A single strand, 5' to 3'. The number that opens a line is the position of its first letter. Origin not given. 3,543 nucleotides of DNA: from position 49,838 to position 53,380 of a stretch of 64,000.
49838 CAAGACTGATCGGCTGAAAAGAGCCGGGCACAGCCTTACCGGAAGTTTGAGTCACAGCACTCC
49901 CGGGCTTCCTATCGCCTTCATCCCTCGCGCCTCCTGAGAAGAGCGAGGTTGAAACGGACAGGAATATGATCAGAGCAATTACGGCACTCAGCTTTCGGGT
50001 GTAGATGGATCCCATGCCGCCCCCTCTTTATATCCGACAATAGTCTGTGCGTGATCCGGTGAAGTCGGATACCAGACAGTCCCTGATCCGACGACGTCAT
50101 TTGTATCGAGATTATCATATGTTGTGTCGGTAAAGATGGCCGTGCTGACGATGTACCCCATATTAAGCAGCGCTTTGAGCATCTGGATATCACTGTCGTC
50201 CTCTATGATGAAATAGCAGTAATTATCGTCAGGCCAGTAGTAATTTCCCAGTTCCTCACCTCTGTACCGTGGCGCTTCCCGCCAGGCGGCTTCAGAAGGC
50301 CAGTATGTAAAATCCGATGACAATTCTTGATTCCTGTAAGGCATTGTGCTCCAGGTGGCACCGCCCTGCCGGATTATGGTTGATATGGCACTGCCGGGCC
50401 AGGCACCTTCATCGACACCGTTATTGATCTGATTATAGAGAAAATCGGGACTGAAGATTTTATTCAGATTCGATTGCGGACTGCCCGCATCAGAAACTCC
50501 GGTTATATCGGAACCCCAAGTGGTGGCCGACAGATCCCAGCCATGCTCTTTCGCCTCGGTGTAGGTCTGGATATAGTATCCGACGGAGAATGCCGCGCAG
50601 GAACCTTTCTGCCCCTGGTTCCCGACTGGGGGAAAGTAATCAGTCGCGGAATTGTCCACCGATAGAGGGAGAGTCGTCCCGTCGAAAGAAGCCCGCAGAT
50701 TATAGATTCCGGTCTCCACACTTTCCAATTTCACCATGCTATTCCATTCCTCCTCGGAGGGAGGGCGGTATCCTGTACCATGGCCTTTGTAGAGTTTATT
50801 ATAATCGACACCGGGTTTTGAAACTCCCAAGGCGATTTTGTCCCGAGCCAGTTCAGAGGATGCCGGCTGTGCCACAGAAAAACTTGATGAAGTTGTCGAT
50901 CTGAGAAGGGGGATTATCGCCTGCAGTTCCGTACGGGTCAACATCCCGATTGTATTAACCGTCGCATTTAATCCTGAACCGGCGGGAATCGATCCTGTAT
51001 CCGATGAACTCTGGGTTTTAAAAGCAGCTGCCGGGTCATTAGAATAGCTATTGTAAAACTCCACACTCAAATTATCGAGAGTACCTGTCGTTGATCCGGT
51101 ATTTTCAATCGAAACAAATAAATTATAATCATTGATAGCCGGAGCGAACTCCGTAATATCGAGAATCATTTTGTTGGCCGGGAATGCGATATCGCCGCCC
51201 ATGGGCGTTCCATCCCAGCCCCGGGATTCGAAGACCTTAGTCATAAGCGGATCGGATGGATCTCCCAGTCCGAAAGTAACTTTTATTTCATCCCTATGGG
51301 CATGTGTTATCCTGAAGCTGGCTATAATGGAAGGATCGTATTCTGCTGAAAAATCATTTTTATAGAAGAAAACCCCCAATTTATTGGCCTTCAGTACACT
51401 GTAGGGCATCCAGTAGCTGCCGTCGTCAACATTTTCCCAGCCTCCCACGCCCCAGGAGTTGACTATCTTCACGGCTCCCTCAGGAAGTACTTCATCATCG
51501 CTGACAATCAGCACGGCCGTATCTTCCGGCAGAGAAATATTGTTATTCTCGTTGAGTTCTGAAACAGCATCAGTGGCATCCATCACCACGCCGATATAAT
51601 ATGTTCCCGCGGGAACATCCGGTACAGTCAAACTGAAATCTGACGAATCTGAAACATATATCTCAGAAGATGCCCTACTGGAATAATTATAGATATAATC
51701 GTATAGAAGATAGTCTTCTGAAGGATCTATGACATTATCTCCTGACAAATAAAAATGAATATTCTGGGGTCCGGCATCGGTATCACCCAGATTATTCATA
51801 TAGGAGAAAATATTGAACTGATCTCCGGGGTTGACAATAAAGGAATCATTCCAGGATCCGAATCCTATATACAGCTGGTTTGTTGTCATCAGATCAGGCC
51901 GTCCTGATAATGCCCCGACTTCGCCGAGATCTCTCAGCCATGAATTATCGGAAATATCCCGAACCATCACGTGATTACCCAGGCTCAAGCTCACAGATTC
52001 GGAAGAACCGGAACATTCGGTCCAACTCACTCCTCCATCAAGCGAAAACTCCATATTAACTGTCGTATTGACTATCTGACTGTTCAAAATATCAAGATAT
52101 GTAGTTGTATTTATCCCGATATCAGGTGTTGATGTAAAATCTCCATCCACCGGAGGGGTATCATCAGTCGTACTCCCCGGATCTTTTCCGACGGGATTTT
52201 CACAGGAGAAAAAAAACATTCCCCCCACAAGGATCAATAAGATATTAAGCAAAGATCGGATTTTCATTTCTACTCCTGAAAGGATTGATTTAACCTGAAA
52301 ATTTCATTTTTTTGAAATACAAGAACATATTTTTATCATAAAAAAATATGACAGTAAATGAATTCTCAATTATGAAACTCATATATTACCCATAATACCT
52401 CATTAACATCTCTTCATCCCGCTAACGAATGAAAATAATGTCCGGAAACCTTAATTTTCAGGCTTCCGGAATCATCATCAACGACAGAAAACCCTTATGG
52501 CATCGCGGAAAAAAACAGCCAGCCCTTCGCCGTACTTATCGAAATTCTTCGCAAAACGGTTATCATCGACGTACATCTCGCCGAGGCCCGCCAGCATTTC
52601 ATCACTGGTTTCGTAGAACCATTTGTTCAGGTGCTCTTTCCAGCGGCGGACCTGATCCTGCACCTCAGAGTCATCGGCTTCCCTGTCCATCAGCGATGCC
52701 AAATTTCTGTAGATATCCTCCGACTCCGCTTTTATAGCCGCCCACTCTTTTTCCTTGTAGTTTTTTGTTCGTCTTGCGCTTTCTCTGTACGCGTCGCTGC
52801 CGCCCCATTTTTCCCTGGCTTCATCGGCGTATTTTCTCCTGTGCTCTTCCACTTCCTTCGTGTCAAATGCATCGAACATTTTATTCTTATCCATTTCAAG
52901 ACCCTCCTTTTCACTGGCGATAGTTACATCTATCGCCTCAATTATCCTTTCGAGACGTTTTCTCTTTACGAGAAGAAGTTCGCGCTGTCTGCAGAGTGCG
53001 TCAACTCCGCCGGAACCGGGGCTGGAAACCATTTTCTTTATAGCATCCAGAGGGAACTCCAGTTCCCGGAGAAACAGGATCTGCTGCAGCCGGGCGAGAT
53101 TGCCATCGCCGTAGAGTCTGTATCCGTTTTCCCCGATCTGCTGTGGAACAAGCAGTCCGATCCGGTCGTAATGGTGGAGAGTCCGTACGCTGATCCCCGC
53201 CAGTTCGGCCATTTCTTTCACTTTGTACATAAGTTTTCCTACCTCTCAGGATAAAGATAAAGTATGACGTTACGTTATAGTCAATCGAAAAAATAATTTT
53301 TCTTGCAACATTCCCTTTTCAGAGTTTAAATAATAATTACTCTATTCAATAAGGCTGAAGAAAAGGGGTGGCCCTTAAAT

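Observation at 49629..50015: Cystatin-like gene overlapping the permuted protease: candidate cognate protease-inhibitor pair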

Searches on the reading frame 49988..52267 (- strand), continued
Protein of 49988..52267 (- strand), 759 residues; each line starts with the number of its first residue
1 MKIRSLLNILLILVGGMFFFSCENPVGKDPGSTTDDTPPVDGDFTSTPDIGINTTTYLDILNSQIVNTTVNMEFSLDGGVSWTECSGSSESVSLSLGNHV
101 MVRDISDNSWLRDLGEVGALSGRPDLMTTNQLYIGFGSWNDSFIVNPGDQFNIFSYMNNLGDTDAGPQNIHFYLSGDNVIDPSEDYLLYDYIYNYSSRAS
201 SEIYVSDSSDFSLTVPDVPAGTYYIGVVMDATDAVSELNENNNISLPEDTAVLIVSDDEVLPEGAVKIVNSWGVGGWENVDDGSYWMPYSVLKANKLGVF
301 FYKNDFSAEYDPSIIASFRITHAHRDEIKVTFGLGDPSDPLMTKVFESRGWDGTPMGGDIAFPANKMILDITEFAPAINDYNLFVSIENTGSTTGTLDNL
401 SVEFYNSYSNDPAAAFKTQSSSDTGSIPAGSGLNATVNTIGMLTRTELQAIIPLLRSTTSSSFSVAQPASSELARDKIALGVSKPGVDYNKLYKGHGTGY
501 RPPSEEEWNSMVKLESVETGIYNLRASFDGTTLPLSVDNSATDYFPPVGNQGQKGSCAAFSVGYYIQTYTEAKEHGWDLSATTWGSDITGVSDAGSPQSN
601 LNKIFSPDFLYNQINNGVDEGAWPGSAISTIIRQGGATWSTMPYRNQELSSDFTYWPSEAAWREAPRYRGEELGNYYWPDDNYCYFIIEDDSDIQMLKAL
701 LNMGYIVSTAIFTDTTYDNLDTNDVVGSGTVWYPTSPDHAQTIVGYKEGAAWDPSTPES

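Call 79: fold_search(model_id=the predicted structure, library=pdb)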
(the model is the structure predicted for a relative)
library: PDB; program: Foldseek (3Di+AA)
matches with E <= 10: 1510; with E <= 0.001: 28
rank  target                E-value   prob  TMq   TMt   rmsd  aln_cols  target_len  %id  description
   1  3idu_B                8.6e-06  1.00  0.12  0.71   3.6       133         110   22  Crystal Structure of the CARDB domain of the PF1109 protein in complex with di-metal ions from Pyrococcus furiosus, No (released 2009-08-04)
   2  2a74_A                9.6e-06  0.92  0.12  0.14  22.2       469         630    8  Human Complement Component C3c (released 2005-09-27)
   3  3idu_A                1.3e-05  1.00  0.13  0.67   5.7       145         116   21  Crystal Structure of the CARDB domain of the PF1109 protein in complex with di-metal ions from Pyrococcus furiosus, No (released 2009-08-04)
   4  5i5k_B                1.3e-05  0.72  0.13  0.07  30.3       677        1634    8  Structure of complement C5 in complex with eculizumab (released 2016-03-16)
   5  8cml_E                5.4e-05  0.85  0.14  0.15  24.4       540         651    8  Cryo-EM structure of complement C5 in complex with nanobodies UNbC5-1 and UNbC5-2 (released 2023-09-27)
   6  3l5n_A                5.7e-05  0.77  0.12  0.14  23.1       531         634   10  Staphylococcal Complement Inhibitor (SCIN) in complex with Human Complement Component C3b (released 2010-08-04)
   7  8coe_C                6.0e-05  0.85  0.14  0.15  24.3       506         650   10  complement C5 in complex with the LCP0195 nanobody (released 2024-01-03)
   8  9au7_C                6.7e-05  0.84  0.11  0.23  19.1       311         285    9  Human Retriever VPS35L/VPS29/VPS26C complex bound to SNX17 peptide (Composite Map) (released 2024-10-30)
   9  3cu7_B                8.4e-05  0.80  0.14  0.08  23.9       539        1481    8  Human Complement Component 5 (released 2008-06-10)
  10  2kl6_MODEL_1_A        1.0e-04  1.00  0.12  0.71   3.8       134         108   23  Solution NMR structure of the CARDB domain of PF1109 from Pyrococcus furiosus. Northeast Structural Genomics C (released 2009-08-25)
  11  5i5k_A                1.0e-04  0.66  0.13  0.07  25.6       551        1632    9  Structure of complement C5 in complex with eculizumab (released 2016-03-16)
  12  5f0j_B                1.1e-04  0.75  0.10  0.20  18.3       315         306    9  Structure of retromer VPS26-VPS35 subunits bound to SNX3 (released 2016-12-07)
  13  9iv8                  1.2e-04  0.72  0.10  0.10  25.3       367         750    9  Cryo-EM structure of human NCX1 in PIP2 diC8 bound state (released 2025-03-19)
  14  9b4h_A                1.3e-04  0.85  0.13  0.06  25.6       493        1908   10  Chlamydomonas reinhardtii mastigoneme filament (released 2024-04-10)
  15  8wa2_A                2.3e-04  0.87  0.14  0.07  25.3       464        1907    8  cryo-EM structure of native mastigonemes isolated from Chlamydomonas reinhardtii at 3.0 angstrom resolution (released 2024-04-10)
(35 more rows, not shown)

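Call 80: search_solved_structures(query=A4, max_evalue=0.01, show_alignments=2)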
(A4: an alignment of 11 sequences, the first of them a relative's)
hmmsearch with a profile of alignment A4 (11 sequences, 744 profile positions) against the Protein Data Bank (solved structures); distinct sequences matched with E-value up to 0.01: 18.
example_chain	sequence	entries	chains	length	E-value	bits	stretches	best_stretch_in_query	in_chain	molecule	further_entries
8jcs_A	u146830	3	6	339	0.0005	21.8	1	447-559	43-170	Procerain B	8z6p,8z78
3h7d_A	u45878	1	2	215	0.00073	21.3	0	518-547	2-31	Cathepsin K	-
8v57_A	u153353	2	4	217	0.00088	21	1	516-546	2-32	Cathepsin K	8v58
1by8_A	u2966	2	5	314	0.0013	20.5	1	516-547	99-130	PROTEIN (PROCATHEPSIN K)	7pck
1u9v_A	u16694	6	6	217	0.0014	20.4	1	517-547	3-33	Cathepsin K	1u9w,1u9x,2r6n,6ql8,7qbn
3ois_A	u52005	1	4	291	0.0015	20.2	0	252-285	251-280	Cysteine protease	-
5tdi_A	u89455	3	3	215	0.0015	20.2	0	518-546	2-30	Cathepsin K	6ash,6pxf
9g6a_A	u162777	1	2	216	0.0015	20.2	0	517-547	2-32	Cathepsin K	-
6qlm_A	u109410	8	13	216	0.0016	20.1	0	518-547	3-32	Cathepsin K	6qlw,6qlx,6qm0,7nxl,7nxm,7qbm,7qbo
6bki_A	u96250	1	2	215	0.0019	19.9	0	517-546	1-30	Cathepsin K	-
5t6u_A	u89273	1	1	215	0.002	19.8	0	517-546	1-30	Cathepsin K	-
1atk_A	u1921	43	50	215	0.0022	19.7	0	518-547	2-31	CATHEPSIN K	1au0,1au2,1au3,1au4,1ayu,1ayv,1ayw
2kl6_A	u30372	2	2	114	0.0024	19.6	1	183-236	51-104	Uncharacterized protein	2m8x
2f7d_A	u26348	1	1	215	0.0025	19.5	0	518-547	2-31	Cathepsin K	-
1snk_A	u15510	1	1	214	0.0033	19.1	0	518-547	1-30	Cathepsin K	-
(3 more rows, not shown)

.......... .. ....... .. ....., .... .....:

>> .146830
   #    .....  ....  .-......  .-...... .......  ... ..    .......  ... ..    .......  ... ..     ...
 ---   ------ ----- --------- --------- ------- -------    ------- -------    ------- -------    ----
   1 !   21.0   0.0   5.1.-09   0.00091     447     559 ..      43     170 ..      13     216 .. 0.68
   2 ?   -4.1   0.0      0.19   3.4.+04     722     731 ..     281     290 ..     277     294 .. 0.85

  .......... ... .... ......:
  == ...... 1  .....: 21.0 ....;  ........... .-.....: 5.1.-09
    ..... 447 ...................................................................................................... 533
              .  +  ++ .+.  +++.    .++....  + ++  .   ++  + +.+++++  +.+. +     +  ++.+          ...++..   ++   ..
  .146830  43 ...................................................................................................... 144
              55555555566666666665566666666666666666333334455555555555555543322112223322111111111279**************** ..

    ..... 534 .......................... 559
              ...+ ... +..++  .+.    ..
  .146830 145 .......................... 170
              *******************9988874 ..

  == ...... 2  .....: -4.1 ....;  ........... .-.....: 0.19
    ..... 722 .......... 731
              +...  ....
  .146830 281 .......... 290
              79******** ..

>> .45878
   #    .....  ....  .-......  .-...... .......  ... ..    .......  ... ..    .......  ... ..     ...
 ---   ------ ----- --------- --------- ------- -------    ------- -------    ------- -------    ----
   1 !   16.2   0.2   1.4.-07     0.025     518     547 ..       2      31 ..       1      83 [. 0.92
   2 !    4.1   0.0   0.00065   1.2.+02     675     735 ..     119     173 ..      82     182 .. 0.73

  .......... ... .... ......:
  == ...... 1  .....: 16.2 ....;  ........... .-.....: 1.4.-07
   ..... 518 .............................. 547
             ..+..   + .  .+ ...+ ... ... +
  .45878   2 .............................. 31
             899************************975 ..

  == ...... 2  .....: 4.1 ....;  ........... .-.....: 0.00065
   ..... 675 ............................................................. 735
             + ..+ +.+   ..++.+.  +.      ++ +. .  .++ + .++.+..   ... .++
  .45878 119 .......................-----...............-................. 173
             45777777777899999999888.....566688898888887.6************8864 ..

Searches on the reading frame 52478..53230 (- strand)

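Call 3: search_protein_families(library=pfam, proteins=[window:52478-53230:-], max_evalue=1)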
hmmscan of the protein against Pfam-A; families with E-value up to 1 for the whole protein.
window:52478-53230:- (250 aa): 9 families
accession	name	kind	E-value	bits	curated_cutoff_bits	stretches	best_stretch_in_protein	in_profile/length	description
PF07739.18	TipAS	-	2.8e-39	134.7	23.8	1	134-248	1-117/117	TipAS antibiotic-recognition domain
PF13411.12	MerR_1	-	1.2e-17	64.2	21.6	1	2-69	1-67/69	MerR HTH family regulatory protein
PF00376.29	MerR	-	2e-15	56.8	28.2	1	4-40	2-38/38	MerR family regulatory protein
PF09278.17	MerR-DNA-bind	-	4e-05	24.6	25.4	1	45-103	1-58/65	MerR, DNA binding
PF06720.17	Phi-29_GP16_7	-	0.028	15.2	27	0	83-126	8-51/94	Bacteriophage phi-29 early protein GP16.7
PF12728.13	HTH_17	-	0.041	14.6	27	1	1-31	1-31/51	Helix-turn-helix domain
PF20074.4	DUF6470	-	0.071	13.2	28.9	1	100-142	35-77/178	Family of unknown function (DUF6470)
PF06702.18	Fam20C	-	0.083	13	26.8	1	124-184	49-108/218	Golgi casein kinase, C-terminal, Fam20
PF17021.10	Mei5_like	-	0.09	13.3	32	0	157-211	43-92/118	Putative double-strand recombination repair-like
